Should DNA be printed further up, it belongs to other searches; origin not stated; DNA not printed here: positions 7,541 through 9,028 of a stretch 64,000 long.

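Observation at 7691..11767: Septu-like ATPase + HNH pair with a translationally coupled third SIR2 gene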

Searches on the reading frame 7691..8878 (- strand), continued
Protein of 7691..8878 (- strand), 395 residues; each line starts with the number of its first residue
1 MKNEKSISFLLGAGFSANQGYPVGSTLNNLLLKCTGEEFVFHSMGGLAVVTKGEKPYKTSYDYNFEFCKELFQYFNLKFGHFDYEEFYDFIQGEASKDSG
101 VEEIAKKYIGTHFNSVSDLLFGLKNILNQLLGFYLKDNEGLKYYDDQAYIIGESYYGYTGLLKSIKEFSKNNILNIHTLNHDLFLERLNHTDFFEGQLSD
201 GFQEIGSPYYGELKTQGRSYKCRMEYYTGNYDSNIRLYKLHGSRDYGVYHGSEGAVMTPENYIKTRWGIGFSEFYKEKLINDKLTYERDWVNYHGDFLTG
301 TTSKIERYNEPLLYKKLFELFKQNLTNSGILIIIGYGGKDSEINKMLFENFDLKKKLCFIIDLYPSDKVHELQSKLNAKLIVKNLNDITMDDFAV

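Call 45: find_related_loci(query=A1, collection=viral_contigs, flank=6000)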
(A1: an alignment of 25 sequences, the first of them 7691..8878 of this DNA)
Query A1 (395 aa) in viral_contigs; peptide patterns used: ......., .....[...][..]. (x = any residue, [..] = any of these).
31 stretches matched a pattern; 1 encode a relative of the query (tblastn E <= 1e-3); 1 distinct loci.
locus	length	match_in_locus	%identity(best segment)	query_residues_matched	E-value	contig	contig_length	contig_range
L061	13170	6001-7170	45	6-393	1e-99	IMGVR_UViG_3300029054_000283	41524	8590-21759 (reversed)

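Call 48: search_protein_families(library=padloc, proteins=[L035:8939-10171:-, L035:10131-12101:-, L035:7171-7929:+, L035:1237-5241:+], max_evalue=0.0001)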
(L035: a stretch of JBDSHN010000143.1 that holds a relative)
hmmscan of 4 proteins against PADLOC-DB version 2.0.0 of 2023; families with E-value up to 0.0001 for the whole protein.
L035:8939-10171:- (410 aa): 14 families
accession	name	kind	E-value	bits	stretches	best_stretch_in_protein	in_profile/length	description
PDLC04743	PDC-M62B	-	1.2e-22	79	1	114-390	57-322/328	-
PDLC04741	PDC-M62B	-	9.4e-17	59.5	1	181-264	181-265/401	-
PDLC04742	PDC-M62B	-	1.6e-14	52.1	1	181-263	123-204/337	-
PDLC04740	PDC-M62B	-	2.4e-11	41.6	1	178-362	176-354/387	-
PDLC04256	PDC-M01B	-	1.5e-07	29.3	1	200-247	112-158/285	-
PDLC04270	PDC-M01B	-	3.6e-07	27.9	1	179-283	93-186/280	-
PDLC04251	PDC-M01B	-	5.9e-07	27.1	1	203-245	107-149/279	-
PDLC04255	PDC-M01B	-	9.4e-07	26.8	1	202-252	115-166/285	-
PDLC04253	PDC-M01B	-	2.8e-06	24.9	1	202-239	113-150/366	-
PDLC04252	PDC-M01B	-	4.2e-06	24.1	1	203-259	104-161/294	-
PDLC04259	PDC-M01B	-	8.4e-06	23.9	1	156-259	70-159/277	-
PDLC00342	PtuB1|PtuB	-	2.7e-05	21.7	1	186-254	45-111/247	Unknown function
PDLC04248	PDC-M01B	-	5.8e-05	21.1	0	205-239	45-79/216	-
PDLC04246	PDC-M01B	-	8.8e-05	20.3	1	172-240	81-138/280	-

L035:10131-12101:- (656 aa): 43 families (the best 25 are shown)
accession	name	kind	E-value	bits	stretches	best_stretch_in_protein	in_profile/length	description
PDLC04737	PDC-M62A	-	2.4e-38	130.6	1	74-648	50-570/601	-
PDLC04734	PDC-M62A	-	2.6e-37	127.1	1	46-642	29-558/597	-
PDLC04735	PDC-M62A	-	3.9e-32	110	1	63-646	49-596/633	-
PDLC04733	PDC-M62A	-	7.3e-23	79.4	1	461-619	387-533/607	-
PDLC04736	PDC-M62A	-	2.8e-22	77.1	1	462-635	454-620/685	-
PDLC04739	PDC-M62A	-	2.3e-19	67.5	1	495-628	438-574/618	-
PDLC04738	PDC-M62A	-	2.2e-15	54.2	1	504-622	541-662/746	-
PDLC02913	ATPase_I-A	-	6.5e-15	53.2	1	508-639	368-486/508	-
PDLC04732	PDC-M62A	-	1.4e-13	48.7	1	495-621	458-584/671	-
PDLC00284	PtuA1|PtuA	-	2e-13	48.1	1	508-619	396-495/545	AAA ATPase domain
PDLC00271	PtuA1|PtuA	-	4.1e-13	47.6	1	498-634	275-393/421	AAA ATPase domain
PDLC00299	PtuA1|PtuA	-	1.9e-12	44.9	1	508-633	382-499/535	AAA ATPase domain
PDLC00301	PtuA1|PtuA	-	3.9e-12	43.9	1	497-600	276-370/429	AAA ATPase domain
PDLC00278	PtuA1|PtuA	-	7.9e-12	43.2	1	500-597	285-367/436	AAA ATPase domain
PDLC00267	PtuA1|PtuA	-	1.6e-11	42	1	508-584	290-356/438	AAA ATPase domain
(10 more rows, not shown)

L035:7171-7929:+ (252 aa): 0 families

L035:1237-5241:+ (1334 aa): 26 families (the best 25 are shown)
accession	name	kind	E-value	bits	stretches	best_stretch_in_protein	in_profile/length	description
PDLC02643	DrmMI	-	3.2e-71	238.6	2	453-781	544-879/1347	DrmMI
PDLC02638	DrmMI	-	8e-55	184.4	3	551-782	667-883/935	DrmMI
PDLC03613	REase_MTase_IIG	-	7.5e-50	167.6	3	662-1125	643-1088/1250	Type IIG restriction enzyme-methyltransferase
PDLC03622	REase_MTase_IIG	-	2.1e-47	159.2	3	849-1175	959-1290/1524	Type IIG restriction enzyme-methyltransferase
PDLC03614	REase_MTase_IIG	-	8.1e-38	127.7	3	747-928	924-1105/1584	Type IIG restriction enzyme-methyltransferase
PDLC03618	REase_MTase_IIG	-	2.4e-31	106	2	553-608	664-719/1429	Type IIG restriction enzyme-methyltransferase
PDLC03611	REase_MTase_IIG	-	6.1e-29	98.1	3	743-884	905-1047/1532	Type IIG restriction enzyme-methyltransferase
PDLC03620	REase_MTase_IIG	-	1.6e-27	93.6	2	553-607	677-731/1378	Type IIG restriction enzyme-methyltransferase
PDLC02644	DrmMI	-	3.6e-26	89.4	2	554-608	181-235/988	DrmMI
PDLC02645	DrmMI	-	6.6e-25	85.4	3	554-608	665-719/772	DrmMI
PDLC02646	DrmMI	-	3.1e-24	83.1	2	550-618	46-114/792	DrmMI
PDLC02639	DrmMI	-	3.1e-21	73.3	1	462-635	248-418/803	DrmMI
PDLC03629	REase_MTase_IIG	-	6.1e-18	62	2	506-602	435-536/1182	Type IIG restriction enzyme-methyltransferase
PDLC03612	REase_MTase_IIG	-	6.5e-18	62.3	1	552-785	590-822/1247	Type IIG restriction enzyme-methyltransferase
PDLC03609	REase_MTase_IIG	-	6e-17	58.7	2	503-601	433-533/1066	Type IIG restriction enzyme-methyltransferase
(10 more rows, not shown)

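Call 49: predict_structure(alignment_id=A1)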
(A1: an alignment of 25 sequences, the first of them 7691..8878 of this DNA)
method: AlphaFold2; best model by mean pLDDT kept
length: 395 residues; sequences in the alignment: 25
mean_pLDDT: 83.3   pTM: 0.80
mean pLDDT of the five models: 83.3, 82.2, 80.2, 79.7, 74.0
residues with pLDDT >= 90: 166; 70-90: 164; 50-70: 48; < 50: 17
segments of 3 or more residues with pLDDT < 50: 1-3, 145-150, 293-300
pLDDT, mean of each block of 10 residues (from residue 1): 76 80 80 87 72 69 93 96 86 91 94 90 80 75 51 80 94 92 82 89 91 78 91 93 76 67 74 81 84 49 61 81 96 92 93 94 93 96 95 90
secondary structure, 60 per line:
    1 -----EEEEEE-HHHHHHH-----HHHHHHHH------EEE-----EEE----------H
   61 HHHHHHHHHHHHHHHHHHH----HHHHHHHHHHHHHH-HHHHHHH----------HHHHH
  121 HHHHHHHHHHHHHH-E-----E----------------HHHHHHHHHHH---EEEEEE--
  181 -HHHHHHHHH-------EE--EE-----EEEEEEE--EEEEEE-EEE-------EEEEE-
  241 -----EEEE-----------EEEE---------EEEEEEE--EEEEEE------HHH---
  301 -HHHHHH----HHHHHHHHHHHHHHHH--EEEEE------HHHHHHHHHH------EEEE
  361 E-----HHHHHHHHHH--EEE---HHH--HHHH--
elements in order: E6-11 H13-19 H25-32 E39-41 E47-49 H60-79 H84-97 H99-105 H116-134 H159-169 E173-178 H182-190 E209-215 E218-223 E225-227 E235-239 E246-249 E261-264 E274-280 E283-288 H302-307 H312-327 E330-334 H341-350 E357-361 H367-376 E379-381 H390-393

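Call 51: find_encoding_contigs(protein=P0014, flank=6000, max_places=2)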
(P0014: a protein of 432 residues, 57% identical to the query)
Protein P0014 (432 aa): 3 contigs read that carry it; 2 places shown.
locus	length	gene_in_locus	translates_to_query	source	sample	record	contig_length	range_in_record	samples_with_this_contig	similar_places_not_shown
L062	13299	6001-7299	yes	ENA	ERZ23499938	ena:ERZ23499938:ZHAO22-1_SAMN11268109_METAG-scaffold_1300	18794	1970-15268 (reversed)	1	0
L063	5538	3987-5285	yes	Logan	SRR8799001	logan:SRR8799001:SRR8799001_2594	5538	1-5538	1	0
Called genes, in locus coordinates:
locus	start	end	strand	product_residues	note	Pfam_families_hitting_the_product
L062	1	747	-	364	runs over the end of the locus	PF01571:GCV_T, PF08669:GCV_T_C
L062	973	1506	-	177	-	PF12867:DinB_2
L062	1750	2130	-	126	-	-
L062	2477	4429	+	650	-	PF13588:HSDR_N_2, PF02384:N6_Mtase, PF01170:UPF0020 (faint), PF07669:Eco57I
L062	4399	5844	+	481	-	PF01420:Methylase_S (weak)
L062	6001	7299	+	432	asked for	-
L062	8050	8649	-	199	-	PF01351:RNase_HII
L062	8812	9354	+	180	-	PF13689:DUF4154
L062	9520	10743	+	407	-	PF07719:TPR_2 (faint), PF13424:TPR_12 (faint), PF13428:TPR_14 (faint), PF14559:TPR_19 (faint), PF21033:RMD1-3 (faint), PF25062:ARM_TT21_N (faint), PF13181:TPR_8 (faint), PF13431:TPR_17 (faint), +3 more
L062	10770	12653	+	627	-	PF00672:HAMP (weak), PF07228:SpoIIE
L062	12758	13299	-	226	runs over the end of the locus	-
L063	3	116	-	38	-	?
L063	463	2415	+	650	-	PF13588:HSDR_N_2, PF02384:N6_Mtase, PF01170:UPF0020 (faint), PF07669:Eco57I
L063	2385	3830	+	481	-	PF01420:Methylase_S (weak)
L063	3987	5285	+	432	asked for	-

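Call 52: find_encoding_contigs(protein=P0015, flank=6000, max_places=2)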
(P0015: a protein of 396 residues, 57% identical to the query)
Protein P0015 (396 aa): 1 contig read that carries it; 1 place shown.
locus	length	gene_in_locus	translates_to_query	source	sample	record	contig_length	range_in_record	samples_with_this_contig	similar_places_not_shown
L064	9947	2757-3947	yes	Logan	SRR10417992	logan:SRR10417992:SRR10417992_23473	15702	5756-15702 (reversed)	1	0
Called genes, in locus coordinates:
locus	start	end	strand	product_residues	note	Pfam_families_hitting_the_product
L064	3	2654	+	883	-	?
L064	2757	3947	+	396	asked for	-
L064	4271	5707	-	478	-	PF07661:MORN_2 (faint)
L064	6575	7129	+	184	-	PF16473:Rv2179c-like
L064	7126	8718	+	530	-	PF01544:CorA (weak)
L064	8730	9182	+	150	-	-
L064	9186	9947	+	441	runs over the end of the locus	-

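Call 55: fold_search(model_id=the predicted structure, library=pdb)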
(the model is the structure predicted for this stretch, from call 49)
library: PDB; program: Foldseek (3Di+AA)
matches with E <= 10: 675; with E <= 0.001: 23
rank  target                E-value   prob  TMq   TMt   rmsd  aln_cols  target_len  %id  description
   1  8suw_B                2.3e-08  1.00  0.51  0.51   8.4       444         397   15  E. coli SIR2-HerA complex (dodecamer SIR2 bound 4 protomers of HerA) (released 2024-03-27)
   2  8sub_F                2.3e-08  1.00  0.49  0.48   9.2       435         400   15  E. coli SIR2-HerA complex (dodecamer SIR2 pentamer HerA) (released 2023-12-27)
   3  8uae_B                4.2e-08  1.00  0.48  0.49  10.8       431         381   16  E. coli Sir2_HerA complex (12:6) with ATPgamaS (released 2023-12-27)
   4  8uae_F                5.3e-08  1.00  0.48  0.49   9.6       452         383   15  E. coli Sir2_HerA complex (12:6) with ATPgamaS (released 2023-12-27)
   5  8suw_F                5.6e-08  1.00  0.51  0.51   8.5       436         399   16  E. coli SIR2-HerA complex (dodecamer SIR2 bound 4 protomers of HerA) (released 2024-03-27)
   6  8yhx_G                6.0e-08  1.00  0.39  0.38  16.2       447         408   19  Cryo-EM structure of the trimeric HerA (released 2024-11-06)
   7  8sub_E                6.3e-08  1.00  0.50  0.49   8.4       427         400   15  E. coli SIR2-HerA complex (dodecamer SIR2 pentamer HerA) (released 2023-12-27)
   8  8yhx_J                8.0e-08  1.00  0.38  0.35  15.2       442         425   16  Cryo-EM structure of the trimeric HerA (released 2024-11-06)
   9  8wld_J                9.6e-08  1.00  0.45  0.51   8.7       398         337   13  Cryo-EM structure of SIR2/HerA antiphage complex (released 2024-09-11)
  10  8sub_B                1.3e-07  1.00  0.49  0.49  10.5       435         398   16  E. coli SIR2-HerA complex (dodecamer SIR2 pentamer HerA) (released 2023-12-27)
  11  8sub_K                1.3e-07  1.00  0.45  0.44  11.1       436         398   16  E. coli SIR2-HerA complex (dodecamer SIR2 pentamer HerA) (released 2023-12-27)
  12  8sub_I                2.2e-07  1.00  0.45  0.45  10.8       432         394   16  E. coli SIR2-HerA complex (dodecamer SIR2 pentamer HerA) (released 2023-12-27)
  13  8sub_A                2.3e-07  1.00  0.48  0.47  10.1       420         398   16  E. coli SIR2-HerA complex (dodecamer SIR2 pentamer HerA) (released 2023-12-27)
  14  8sub_D                2.5e-07  1.00  0.49  0.48   8.8       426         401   15  E. coli SIR2-HerA complex (dodecamer SIR2 pentamer HerA) (released 2023-12-27)
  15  8su9_D                3.0e-07  1.00  0.47  0.47  10.4       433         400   15  E. coli SIR2-HerA complex (hexamer HerA bound with dodecamer Sir2) (released 2024-03-27)
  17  8suw_J                1.6e-06  1.00  0.44  0.44  11.4       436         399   16  E. coli SIR2-HerA complex (dodecamer SIR2 bound 4 protomers of HerA) (released 2024-03-27)
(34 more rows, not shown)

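Call 59: search_protein_families(library=ncbifam, proteins=[window:7691-8878:-], max_evalue=0.001)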
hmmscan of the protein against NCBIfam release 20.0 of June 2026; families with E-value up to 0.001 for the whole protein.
window:7691-8878:- (395 aa): 0 families

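Call 66: find_encoding_contigs(protein=P0005, flank=5000, max_places=2)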
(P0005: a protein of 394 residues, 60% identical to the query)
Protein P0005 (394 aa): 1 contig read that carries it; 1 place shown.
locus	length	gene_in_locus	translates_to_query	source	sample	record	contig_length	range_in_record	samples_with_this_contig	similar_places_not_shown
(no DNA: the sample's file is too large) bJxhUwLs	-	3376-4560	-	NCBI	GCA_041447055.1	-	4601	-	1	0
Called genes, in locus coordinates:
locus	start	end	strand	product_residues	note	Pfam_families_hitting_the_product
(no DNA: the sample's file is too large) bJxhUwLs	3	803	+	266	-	?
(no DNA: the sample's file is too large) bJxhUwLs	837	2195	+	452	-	-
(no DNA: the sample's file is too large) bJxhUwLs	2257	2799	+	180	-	-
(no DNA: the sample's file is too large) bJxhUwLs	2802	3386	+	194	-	-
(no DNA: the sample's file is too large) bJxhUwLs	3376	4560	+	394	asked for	PF13289:SIR2_2 (weak)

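Call 67: find_encoding_contigs(protein=P0007, flank=5000, max_places=2)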
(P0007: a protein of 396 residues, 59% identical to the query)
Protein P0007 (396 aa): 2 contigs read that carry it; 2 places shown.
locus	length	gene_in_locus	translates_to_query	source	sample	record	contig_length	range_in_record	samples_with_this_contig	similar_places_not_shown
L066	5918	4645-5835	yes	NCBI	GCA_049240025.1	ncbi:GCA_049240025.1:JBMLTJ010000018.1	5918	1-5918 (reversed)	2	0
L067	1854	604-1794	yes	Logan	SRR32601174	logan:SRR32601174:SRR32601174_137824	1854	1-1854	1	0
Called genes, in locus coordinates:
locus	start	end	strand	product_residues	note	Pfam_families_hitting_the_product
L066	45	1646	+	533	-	PF07728:AAA_5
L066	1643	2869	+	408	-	PF10117:McrBC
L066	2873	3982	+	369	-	PF00145:DNA_methylase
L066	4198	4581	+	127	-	-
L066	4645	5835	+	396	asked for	-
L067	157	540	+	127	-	-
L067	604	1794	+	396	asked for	-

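Call 70: search_dna_similar(query=window:7691-8878:-, collection=plasmids, mode=protein, max_evalue=1e-10, max_rows=20)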
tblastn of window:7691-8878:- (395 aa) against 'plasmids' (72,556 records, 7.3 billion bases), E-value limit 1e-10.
No match.
